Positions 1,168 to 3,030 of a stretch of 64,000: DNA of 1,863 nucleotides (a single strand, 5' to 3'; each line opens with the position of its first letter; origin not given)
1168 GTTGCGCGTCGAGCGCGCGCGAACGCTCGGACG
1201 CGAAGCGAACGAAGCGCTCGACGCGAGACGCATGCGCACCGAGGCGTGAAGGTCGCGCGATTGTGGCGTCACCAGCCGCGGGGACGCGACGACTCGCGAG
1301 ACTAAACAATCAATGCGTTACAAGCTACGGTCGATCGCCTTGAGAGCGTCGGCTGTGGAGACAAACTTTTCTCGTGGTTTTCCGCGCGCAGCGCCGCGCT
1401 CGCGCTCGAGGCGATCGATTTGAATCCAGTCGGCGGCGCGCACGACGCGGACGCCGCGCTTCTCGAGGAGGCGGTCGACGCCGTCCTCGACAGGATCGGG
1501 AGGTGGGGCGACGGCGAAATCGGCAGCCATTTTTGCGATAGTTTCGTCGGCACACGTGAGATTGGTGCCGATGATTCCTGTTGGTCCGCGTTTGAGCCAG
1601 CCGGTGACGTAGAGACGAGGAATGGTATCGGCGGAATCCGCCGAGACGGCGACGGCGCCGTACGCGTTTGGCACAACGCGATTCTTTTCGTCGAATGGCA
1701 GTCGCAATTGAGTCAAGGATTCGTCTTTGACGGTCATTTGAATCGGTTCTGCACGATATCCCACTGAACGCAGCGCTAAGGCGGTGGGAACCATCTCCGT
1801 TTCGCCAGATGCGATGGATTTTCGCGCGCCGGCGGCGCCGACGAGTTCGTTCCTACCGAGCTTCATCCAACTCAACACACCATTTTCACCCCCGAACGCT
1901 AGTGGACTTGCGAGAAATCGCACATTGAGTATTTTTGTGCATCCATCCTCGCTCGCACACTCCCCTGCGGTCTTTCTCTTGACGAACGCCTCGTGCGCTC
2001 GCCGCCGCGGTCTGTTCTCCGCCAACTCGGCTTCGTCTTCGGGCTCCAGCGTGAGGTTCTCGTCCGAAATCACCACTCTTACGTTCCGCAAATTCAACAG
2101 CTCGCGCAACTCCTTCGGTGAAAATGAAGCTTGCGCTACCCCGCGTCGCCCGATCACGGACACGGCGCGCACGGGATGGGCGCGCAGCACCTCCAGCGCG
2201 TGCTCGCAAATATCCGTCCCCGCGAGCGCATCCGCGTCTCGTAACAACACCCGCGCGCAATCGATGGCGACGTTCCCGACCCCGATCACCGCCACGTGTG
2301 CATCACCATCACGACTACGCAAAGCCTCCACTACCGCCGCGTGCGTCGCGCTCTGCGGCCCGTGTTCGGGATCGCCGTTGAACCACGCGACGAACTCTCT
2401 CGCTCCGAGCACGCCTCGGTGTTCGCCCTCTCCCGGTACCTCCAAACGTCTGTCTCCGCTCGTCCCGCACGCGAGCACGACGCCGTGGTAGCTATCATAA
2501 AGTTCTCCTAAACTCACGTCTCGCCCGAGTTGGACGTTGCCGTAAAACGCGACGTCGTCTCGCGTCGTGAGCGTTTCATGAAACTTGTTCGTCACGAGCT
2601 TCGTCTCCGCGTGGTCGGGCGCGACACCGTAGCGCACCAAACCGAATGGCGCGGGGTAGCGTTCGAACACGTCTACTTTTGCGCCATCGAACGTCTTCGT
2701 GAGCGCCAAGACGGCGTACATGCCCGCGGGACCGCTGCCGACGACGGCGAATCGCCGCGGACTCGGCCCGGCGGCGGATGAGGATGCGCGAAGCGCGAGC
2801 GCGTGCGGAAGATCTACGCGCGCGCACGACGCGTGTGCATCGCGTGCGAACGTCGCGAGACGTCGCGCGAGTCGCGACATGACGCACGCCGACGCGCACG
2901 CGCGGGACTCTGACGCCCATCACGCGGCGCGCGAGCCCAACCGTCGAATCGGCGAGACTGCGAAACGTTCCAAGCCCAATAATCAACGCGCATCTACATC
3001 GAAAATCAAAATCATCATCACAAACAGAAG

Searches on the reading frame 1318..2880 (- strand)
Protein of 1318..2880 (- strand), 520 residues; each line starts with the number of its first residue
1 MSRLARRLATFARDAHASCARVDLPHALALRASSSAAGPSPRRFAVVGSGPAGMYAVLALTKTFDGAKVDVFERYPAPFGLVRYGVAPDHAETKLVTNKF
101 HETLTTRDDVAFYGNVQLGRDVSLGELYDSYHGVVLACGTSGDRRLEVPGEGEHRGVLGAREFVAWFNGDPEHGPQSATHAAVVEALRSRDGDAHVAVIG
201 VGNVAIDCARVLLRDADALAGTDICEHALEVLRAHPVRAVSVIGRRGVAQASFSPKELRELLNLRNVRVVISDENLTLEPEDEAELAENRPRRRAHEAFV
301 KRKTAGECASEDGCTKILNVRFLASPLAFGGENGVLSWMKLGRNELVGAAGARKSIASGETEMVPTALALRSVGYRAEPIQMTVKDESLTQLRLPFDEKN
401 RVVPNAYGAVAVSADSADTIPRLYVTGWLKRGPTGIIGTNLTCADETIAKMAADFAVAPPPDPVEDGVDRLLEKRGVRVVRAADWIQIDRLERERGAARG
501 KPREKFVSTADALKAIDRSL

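Call 17: find_encoding_contigs(protein=window:1318-2880:-, flank=1000, max_places=8)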
Protein window:1318-2880:- (520 aa): 24 contigs read that carry it; 8 places shown.
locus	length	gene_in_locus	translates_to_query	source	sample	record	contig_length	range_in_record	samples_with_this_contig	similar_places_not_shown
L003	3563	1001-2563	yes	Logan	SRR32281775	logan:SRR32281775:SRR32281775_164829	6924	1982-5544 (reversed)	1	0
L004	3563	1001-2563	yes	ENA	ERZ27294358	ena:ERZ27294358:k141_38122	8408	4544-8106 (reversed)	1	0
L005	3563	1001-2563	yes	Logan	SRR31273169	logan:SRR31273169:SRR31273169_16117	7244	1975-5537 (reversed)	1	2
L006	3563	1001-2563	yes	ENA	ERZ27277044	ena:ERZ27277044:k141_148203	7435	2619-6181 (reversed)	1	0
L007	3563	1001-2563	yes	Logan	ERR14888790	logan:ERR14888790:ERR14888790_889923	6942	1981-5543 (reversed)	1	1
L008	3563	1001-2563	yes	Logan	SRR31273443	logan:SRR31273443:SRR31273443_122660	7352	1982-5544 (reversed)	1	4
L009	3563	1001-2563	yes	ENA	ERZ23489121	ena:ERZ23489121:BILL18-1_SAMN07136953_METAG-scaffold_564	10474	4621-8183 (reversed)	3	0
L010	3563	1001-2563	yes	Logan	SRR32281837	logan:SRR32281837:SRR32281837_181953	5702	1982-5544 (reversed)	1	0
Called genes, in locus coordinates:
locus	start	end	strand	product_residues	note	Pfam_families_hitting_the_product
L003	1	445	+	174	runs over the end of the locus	PF03330:DPBB_1 (weak)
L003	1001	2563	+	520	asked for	PF07992:Pyr_redox_2, PF13450:NAD_binding_8 (faint)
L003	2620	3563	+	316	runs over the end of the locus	-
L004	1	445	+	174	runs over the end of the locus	PF03330:DPBB_1 (weak)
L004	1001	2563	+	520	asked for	PF07992:Pyr_redox_2, PF13450:NAD_binding_8 (faint)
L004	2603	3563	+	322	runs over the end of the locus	-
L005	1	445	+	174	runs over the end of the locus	PF03330:DPBB_1 (weak)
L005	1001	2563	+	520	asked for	PF07992:Pyr_redox_2, PF13450:NAD_binding_8 (faint)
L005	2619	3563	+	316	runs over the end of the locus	-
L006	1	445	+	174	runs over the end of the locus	PF03330:DPBB_1 (weak)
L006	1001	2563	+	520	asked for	PF07992:Pyr_redox_2, PF13450:NAD_binding_8 (faint)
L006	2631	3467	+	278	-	-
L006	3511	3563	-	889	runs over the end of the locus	?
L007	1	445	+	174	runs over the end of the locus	PF03330:DPBB_1 (weak)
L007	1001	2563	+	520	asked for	PF07992:Pyr_redox_2, PF13450:NAD_binding_8 (faint)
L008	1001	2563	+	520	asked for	PF07992:Pyr_redox_2, PF13450:NAD_binding_8 (faint)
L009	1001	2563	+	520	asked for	PF07992:Pyr_redox_2, PF13450:NAD_binding_8 (faint)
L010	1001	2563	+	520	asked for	PF07992:Pyr_redox_2, PF13450:NAD_binding_8 (faint)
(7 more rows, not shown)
